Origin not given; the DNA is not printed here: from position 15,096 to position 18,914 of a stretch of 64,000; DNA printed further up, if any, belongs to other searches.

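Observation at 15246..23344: Five-gene ATGA-coupled operon of membrane and secreted proteins with no assignable function (best candidate for an undescribed envelope system)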

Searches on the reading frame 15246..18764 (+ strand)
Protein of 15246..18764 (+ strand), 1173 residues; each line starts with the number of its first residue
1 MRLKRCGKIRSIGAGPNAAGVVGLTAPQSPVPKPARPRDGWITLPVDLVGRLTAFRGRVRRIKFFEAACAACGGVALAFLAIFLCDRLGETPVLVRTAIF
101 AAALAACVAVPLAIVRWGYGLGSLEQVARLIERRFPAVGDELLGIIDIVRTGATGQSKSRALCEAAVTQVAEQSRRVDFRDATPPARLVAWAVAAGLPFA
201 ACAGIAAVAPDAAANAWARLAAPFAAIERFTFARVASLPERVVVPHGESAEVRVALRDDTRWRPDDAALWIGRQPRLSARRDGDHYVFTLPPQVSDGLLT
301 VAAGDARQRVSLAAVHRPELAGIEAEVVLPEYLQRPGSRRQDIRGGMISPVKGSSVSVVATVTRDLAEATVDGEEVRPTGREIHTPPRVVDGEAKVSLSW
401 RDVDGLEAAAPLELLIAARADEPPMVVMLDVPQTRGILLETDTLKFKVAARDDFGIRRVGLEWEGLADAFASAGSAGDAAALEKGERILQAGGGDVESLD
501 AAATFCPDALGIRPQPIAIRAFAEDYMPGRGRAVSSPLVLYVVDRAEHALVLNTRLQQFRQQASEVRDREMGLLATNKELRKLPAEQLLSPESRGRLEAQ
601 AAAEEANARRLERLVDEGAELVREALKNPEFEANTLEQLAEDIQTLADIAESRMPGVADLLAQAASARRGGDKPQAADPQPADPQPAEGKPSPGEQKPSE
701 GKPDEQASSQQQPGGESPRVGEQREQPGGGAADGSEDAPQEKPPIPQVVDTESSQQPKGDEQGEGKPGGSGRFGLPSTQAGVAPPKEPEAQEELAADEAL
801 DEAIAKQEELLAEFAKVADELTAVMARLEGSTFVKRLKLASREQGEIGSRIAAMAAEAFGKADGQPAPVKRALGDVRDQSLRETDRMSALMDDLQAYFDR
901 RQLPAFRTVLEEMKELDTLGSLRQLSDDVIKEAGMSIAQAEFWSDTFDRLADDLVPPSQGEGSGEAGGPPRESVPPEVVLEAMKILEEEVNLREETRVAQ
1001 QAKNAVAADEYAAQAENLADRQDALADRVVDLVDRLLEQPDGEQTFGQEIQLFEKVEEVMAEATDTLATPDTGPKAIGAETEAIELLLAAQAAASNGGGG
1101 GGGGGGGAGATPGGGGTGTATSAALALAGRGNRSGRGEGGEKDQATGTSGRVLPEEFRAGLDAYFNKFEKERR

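Call 4: search_protein_families(library=pfam, proteins=[window:15246-18764:+], max_evalue=0.1)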
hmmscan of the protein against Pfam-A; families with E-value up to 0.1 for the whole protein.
window:15246-18764:+ (1173 aa): 0 families

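Call 5: search_protein_families(library=ncbifam, proteins=[window:15246-18764:+], max_evalue=0.1)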
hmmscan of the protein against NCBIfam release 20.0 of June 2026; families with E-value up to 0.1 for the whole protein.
window:15246-18764:+ (1173 aa): 0 families

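Call 10: search_solved_structures(query=window:15246-18764:+, max_evalue=1)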
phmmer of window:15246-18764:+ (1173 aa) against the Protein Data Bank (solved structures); distinct sequences matched with E-value up to 1: 5.
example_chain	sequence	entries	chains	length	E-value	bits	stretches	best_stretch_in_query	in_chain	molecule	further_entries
2l6h_A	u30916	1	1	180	0.036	15.3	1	1093-1121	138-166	Focal adhesion kinase 1, linker, Paxillin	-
5foe_A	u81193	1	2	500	0.16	13.2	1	1063-1113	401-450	GDP-fucose protein O-fucosyltransferase 2,Thrombospondin-1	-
5efr_A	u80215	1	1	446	0.18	13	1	1077-1122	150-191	BamA-BamD fusion Protein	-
4grl_D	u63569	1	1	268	0.19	13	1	1085-1115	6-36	TCR Hy.1B11 beta chain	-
6vfq_A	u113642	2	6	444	0.68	11.1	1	1079-1124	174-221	Protocadherin-10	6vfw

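Call 19: find_homologous_proteins(query=window:15246-18764:+)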
Query window:15246-18764:+ (1173 aa): 104 proteins with E <= 0.001 among 8000 candidates.
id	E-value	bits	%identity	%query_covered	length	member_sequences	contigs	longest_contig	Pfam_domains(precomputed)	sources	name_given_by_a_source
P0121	0.0e+0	2392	97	99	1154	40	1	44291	-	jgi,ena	-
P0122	0.0e+0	2208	91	97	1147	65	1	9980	-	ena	-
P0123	0.0e+0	2019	84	98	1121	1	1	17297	-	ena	-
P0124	0.0e+0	2015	84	97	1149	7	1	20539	-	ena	-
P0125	0.0e+0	1935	79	98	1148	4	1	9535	-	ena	-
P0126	0.0e+0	1917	79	98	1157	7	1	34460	-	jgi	-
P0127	0.0e+0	1906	79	98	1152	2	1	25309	-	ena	-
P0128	0.0e+0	1904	78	98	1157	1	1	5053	-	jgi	-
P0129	0.0e+0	1829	76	98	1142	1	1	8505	-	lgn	-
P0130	0.0e+0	1808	74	98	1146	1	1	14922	-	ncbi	ncbi:MAG: hypothetical protein ACKO4T_07765 [Planctomycetaceae bacterium]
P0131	0.0e+0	1798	75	98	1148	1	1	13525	-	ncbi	-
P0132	0.0e+0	1789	74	98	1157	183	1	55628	-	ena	-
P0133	0.0e+0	1768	79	90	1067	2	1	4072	-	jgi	-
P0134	0.0e+0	1737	73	98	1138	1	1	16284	-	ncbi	ncbi:MAG: hypothetical protein ACKOC8_02585 [Pirellulales bacterium]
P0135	0.0e+0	1726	71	99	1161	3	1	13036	-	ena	-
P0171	0.0e+0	1359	59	97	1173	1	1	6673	-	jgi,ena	-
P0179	0.0e+0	1194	55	96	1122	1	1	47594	-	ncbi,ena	-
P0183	0.0e+0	1156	54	96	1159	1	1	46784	-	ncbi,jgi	jgi:hypothetical protein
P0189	1.0e-290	986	48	97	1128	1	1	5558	-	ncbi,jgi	jgi:hypothetical protein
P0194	9.7e-278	943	48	97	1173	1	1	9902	-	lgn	-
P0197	1.8e-268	912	45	96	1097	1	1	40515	-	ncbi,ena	-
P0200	6.9e-261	887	44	96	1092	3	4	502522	-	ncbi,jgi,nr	ncbi:MAG TPA: hypothetical protein VGP76_28315 [Planctomycetaceae bacterium]|jgi:hypothetical protei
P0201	7.6e-261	887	45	96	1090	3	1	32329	-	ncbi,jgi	-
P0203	9.8e-258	877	45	96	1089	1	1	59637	-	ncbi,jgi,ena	-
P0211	2.9e-234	799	41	96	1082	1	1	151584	-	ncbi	-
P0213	2.4e-219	750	39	96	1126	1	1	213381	-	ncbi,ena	-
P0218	4.9e-211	722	38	96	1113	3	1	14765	-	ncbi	-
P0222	3.3e-180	620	35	96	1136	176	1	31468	-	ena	-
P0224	2.7e-166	574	35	86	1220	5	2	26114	-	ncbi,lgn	-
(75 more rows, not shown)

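Call 20: find_encoding_contigs(protein=P0213, flank=10000, max_places=2)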
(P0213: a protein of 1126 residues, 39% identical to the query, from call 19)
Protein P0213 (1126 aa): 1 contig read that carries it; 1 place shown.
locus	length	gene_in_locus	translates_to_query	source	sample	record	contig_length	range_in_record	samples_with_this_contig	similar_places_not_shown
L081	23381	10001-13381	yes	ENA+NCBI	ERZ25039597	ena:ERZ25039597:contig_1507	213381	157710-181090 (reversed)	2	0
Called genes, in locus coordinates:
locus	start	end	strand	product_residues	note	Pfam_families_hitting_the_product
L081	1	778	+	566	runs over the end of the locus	PF13492:GAF_3 (weak)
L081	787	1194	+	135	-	PF02518:HATPase_c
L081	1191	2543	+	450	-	PF00072:Response_reg, PF00158:Sigma54_activat, PF14532:Sigma54_activ_2, PF07728:AAA_5, PF25601:AAA_lid_14, PF02954:HTH_8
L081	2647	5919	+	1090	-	PF23914:TPR_CcmH_CycH (weak), PF14559:TPR_19 (weak), PF14559:TPR_19, PF14559:TPR_19, PF14559:TPR_19, PF13432:TPR_16, PF23914:TPR_CcmH_CycH, PF14559:TPR_19, +29 more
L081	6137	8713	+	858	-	PF25390:WD40_RLD, PF00415:RCC1, PF25384:Alsin_RLD, PF13540:RCC1_2, PF00415:RCC1, PF13540:RCC1_2, PF25390:WD40_RLD, PF00415:RCC1, +6 more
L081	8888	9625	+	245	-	-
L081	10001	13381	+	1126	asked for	-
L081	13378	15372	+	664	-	-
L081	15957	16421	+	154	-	-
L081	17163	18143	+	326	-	-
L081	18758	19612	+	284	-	PF00578:AhpC-TSA, PF08534:Redoxin, PF00085:Thioredoxin, PF13098:Thioredoxin_2 (weak), PF13905:Thioredoxin_8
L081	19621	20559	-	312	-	PF02737:3HCDH_N, PF00725:3HCDH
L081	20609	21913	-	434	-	PF13360:PQQ_2 (weak)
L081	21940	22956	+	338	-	PF05013:FGase (faint)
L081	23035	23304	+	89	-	PF01541:GIY-YIG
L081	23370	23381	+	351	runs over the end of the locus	PF27096:UvrC_M, PF02151:UVR, PF08459:UvrC_RNaseH_dom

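Call 21: find_encoding_contigs(protein=P0224, flank=10000, max_places=2)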
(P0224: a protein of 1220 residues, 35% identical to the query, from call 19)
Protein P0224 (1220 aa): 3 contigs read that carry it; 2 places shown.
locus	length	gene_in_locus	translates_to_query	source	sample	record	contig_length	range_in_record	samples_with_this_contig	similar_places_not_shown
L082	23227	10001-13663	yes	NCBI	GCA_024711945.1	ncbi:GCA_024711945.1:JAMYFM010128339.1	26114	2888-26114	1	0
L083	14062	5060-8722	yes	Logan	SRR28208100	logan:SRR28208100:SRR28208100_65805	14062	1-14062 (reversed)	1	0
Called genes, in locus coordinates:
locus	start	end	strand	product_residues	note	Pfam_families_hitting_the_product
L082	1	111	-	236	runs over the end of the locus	PF00174:Oxidored_molyb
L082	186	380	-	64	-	-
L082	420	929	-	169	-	PF01863:YgjP-like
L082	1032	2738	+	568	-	PF03629:SASA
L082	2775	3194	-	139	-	PF16586:DUF5060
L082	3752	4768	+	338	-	PF20030:bpMoxR, PF00004:AAA (faint), PF07726:AAA_3, PF07728:AAA_5, PF17863:AAA_lid_2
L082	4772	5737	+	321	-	PF01882:DUF58, PF13519:VWA_2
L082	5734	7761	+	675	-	PF07584:BatA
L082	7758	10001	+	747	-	-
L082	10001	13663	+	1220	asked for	-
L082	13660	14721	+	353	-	-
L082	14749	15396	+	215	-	-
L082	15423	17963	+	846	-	PF07691:PA14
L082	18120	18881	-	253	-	PF13472:Lipase_GDSL_2, PF00657:Lipase_GDSL (weak)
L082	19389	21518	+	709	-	-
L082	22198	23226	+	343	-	?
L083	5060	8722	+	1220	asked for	-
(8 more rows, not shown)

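Call 23: search_protein_families(library=pfam, proteins=[P0224, P0213, P0222, P0211, P0218], max_evalue=5)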
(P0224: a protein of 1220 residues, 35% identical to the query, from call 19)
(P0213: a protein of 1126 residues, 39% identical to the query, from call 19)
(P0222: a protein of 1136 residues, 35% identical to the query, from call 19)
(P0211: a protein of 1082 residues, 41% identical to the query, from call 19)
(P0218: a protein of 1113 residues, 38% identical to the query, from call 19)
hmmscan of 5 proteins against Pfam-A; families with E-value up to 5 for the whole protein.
P0224 (1220 aa): 0 families

P0213 (1126 aa): 2 families
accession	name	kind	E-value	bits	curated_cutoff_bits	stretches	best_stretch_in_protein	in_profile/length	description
PF13886.12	TM7S3_TM198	-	0.019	15.1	29.2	1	21-81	70-131/199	TM7S3/TM198-like domain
PF06275.16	DUF1031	-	0.087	13.5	25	1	811-872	9-70/80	Protein of unknown function (DUF1031)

P0222 (1136 aa): 3 families
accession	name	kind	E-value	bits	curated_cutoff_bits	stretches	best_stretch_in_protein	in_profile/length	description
PF04625.18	DEC-1_N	-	0.016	14.7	29.2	1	557-658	50-145/403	DEC-1 protein, N-terminal region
PF12210.13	Hrs_helical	-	0.039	14.9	30.6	1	984-1040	28-83/95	Hepatocyte growth factor-regulated tyrosine kinase substrate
PF18497.6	RNase_3_N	-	0.54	10.7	26.8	1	778-830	12-66/95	Ribonuclease III N-terminal domain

P0211 (1082 aa): 1 family
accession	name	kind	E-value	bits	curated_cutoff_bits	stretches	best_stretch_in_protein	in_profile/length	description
PF08570.15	DUF1761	-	0.47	11.2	31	1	38-95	48-104/123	Protein of unknown function (DUF1761)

P0218 (1113 aa): 1 family
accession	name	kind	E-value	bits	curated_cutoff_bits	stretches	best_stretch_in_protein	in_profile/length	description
PF13886.12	TM7S3_TM198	-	0.2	11.8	29.2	1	20-80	70-131/199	TM7S3/TM198-like domain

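Call 64: search_dna_similar(query=window:15891-18764:+, collection=plasmids, mode=protein, max_evalue=1, max_rows=25)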
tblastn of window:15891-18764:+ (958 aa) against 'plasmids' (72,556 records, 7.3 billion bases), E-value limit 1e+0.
No match.

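Call 74: search_protein_families(library=pfam, proteins=[L082:14749-15393:+], max_evalue=0.001)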
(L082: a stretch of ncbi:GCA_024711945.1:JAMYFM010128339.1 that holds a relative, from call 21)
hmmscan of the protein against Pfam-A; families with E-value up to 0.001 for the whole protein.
L082:14749-15393:+ (215 aa): 0 families

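Call 77: search_protein_families(library=pfam, proteins=[L082:13660-14718:+, L081:13378-15369:+], max_evalue=1)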
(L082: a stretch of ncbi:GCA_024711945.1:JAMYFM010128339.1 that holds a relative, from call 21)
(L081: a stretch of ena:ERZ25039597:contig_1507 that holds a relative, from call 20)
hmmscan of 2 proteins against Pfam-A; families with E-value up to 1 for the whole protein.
L082:13660-14718:+ (353 aa): 1 family
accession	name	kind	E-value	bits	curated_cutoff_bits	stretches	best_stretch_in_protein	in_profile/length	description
PF15578.11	DUF4662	-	0.026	14.8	27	1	120-175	209-264/269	Domain of unknown function (DUF4662)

L081:13378-15369:+ (664 aa): 0 families

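Call 91: find_encoding_contigs(protein=P0211, flank=10000, max_places=1)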
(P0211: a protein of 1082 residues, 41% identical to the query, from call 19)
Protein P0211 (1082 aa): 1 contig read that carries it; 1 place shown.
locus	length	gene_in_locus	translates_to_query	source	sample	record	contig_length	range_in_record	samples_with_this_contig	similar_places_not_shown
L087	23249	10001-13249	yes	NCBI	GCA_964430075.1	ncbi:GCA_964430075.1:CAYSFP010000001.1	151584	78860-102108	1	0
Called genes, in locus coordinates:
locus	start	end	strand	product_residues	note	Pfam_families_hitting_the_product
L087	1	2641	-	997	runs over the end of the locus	PF12838:Fer4_7 (weak), PF13183:Fer4_8 (faint), PF13237:Fer4_10 (faint), PF13247:Fer4_11 (weak)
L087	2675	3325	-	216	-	PF02085:Cytochrom_CIII (faint), PF14522:Cytochrome_C7 (faint), PF14537:Cytochrom_c3_2 (faint)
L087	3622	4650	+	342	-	PF20030:bpMoxR, PF07726:AAA_3, PF07728:AAA_5, PF17863:AAA_lid_2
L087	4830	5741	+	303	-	PF01882:DUF58, PF13519:VWA_2 (weak)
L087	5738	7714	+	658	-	PF07584:BatA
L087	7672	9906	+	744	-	-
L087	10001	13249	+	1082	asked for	-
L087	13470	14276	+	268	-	-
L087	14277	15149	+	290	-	-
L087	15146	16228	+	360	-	-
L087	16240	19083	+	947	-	PF00085:Thioredoxin, PF00578:AhpC-TSA, PF08534:Redoxin, PF13905:Thioredoxin_8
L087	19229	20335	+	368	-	PF14486:DUF4432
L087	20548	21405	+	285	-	PF01436:NHL (faint), PF08450:SGL, PF24684:Vgb_lyase (faint)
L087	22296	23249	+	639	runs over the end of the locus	PF02727:Cu_amine_oxidN2, PF21994:AGAO-like_N2, PF02728:Cu_amine_oxidN3, PF01179:Cu_amine_oxid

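Call 92: find_encoding_contigs(protein=P0222, flank=10000, max_places=1)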
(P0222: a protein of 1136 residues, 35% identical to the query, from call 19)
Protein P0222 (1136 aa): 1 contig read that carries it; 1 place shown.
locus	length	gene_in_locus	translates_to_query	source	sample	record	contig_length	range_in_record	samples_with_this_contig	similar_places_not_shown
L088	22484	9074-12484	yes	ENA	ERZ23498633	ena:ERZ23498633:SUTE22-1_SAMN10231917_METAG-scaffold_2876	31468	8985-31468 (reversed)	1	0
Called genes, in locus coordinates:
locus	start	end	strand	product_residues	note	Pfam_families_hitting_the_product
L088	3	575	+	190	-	?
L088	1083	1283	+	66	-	-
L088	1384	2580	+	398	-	PF00963:Cohesin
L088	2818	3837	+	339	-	PF20030:bpMoxR, PF07726:AAA_3, PF07728:AAA_5, PF17863:AAA_lid_2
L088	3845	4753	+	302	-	PF01882:DUF58, PF13519:VWA_2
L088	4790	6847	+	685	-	PF07584:BatA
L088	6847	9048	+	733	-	-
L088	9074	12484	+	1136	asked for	-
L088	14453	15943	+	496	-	-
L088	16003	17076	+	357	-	-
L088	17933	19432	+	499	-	-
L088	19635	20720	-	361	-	PF02445:NadA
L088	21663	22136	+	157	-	PF01025:GrpE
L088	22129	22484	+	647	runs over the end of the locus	PF00012:HSP70, PF06723:MreB_Mbl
